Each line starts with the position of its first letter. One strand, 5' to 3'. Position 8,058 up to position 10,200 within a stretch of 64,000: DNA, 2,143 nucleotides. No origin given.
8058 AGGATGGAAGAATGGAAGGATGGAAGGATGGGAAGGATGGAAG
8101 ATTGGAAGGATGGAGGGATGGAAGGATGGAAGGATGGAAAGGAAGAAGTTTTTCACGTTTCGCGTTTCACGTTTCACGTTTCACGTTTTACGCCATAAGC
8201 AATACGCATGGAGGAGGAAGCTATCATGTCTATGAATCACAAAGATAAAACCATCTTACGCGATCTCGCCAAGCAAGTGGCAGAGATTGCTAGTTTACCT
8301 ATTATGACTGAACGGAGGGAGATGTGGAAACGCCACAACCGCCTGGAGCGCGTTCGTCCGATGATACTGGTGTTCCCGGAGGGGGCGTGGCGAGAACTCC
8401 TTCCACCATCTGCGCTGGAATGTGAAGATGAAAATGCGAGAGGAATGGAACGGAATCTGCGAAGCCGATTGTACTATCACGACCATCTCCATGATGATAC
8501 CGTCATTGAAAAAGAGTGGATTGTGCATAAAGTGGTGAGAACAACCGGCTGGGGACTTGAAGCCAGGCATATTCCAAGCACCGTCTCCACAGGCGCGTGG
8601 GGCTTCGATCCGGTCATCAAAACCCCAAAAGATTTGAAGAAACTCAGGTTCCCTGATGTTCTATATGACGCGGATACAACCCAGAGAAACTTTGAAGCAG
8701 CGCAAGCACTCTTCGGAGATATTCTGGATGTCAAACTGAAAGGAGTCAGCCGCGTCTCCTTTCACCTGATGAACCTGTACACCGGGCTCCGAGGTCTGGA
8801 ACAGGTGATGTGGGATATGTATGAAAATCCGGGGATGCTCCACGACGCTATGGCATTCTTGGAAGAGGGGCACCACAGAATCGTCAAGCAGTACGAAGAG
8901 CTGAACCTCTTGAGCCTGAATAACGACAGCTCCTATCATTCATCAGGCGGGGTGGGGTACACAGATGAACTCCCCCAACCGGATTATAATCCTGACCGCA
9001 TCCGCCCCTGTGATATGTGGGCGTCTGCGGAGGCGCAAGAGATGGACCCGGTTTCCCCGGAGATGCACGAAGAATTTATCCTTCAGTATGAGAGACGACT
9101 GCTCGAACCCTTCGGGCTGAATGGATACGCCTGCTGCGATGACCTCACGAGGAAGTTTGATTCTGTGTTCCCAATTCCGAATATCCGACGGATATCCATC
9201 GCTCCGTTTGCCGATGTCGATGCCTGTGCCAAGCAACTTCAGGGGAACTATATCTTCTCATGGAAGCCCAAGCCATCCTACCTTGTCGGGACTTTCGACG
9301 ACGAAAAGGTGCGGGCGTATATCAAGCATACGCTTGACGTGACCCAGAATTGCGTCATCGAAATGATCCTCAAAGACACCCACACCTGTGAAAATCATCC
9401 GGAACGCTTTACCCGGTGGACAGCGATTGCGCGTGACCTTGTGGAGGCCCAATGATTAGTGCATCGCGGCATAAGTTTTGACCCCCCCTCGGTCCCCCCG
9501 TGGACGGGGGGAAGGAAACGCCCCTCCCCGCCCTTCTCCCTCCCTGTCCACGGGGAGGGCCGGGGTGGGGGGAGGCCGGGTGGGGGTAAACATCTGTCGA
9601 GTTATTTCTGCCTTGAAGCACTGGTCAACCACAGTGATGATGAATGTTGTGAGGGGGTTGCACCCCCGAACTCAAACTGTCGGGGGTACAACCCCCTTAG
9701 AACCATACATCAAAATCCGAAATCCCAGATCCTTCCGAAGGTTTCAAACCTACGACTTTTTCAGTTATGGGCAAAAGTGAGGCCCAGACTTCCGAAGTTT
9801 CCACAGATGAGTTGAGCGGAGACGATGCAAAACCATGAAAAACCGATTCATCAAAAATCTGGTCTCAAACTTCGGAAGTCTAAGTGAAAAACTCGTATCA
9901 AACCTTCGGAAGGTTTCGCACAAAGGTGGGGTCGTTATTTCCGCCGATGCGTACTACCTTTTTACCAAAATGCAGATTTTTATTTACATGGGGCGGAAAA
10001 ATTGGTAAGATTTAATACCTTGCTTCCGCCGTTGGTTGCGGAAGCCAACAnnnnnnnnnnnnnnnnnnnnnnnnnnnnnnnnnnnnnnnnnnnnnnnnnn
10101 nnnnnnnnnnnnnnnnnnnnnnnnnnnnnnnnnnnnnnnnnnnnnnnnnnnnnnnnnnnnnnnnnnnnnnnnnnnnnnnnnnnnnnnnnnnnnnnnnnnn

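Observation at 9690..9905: MITE-like palindromic element family A in three or more copies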

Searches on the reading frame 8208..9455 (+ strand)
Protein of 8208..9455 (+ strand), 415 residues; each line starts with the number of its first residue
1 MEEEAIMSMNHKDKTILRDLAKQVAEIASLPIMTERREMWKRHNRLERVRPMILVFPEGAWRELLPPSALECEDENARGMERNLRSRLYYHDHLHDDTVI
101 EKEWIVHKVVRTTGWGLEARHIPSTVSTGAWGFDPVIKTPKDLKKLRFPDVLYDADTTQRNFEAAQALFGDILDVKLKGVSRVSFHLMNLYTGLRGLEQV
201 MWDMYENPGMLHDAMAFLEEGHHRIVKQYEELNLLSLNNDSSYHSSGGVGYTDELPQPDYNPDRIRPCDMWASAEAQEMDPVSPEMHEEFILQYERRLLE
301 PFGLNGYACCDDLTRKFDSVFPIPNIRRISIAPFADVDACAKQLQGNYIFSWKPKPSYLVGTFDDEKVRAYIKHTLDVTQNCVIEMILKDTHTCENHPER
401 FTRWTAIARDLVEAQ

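Call 19: search_protein_families(library=pfam, proteins=[window:8208-9455:+])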
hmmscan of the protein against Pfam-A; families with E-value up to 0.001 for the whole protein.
window:8208-9455:+ (415 aa): 0 families

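Call 38: find_encoding_contigs(protein=window:8208-9455:+, flank=3000, max_places=8)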
Protein window:8208-9455:+ (415 aa): no gene with exactly this product is on record in the collection.

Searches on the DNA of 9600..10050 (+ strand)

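Call 44: search_rna_families(source=window, start=9600, end=10050, threshold=evalue, max_evalue=1)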
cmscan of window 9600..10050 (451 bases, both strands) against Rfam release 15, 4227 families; matches with E-value up to 1: 2.
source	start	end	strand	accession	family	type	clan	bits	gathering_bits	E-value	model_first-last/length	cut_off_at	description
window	9638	9712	-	RF03769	mir-3913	Gene; miRNA;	-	20.6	100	0.16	1-100/100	no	mir-3913 microRNA precursor family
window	9645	9700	-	RF00233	Tymo_tRNA-like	Cis-reg;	-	15.3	40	0.93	1-84/84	no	Tymovirus/Pomovirus/Furovirus tRNA-like 3' UTR element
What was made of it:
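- On Curated structured RNA family (riboswitch, leader or sRNA; Rfam): Only two chance-level hits appeared outside the element at E <= 1 (call 44).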

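Call 51: search_dna_similar(query=window:9745-9905:+, collection=plasmids, mode=distant, max_evalue=0.01, max_rows=10)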
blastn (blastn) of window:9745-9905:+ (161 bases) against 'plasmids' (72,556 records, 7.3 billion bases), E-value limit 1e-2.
No match.

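Call 52: search_dna_similar(query=window:9745-9905:+, collection=phages, mode=distant, max_evalue=0.01, max_rows=10)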
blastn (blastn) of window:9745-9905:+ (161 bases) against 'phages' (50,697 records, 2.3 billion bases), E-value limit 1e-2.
No match.
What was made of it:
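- Tried and rejected: blastn of the element against the plasmid and phage collections found no match (calls 51, 52).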
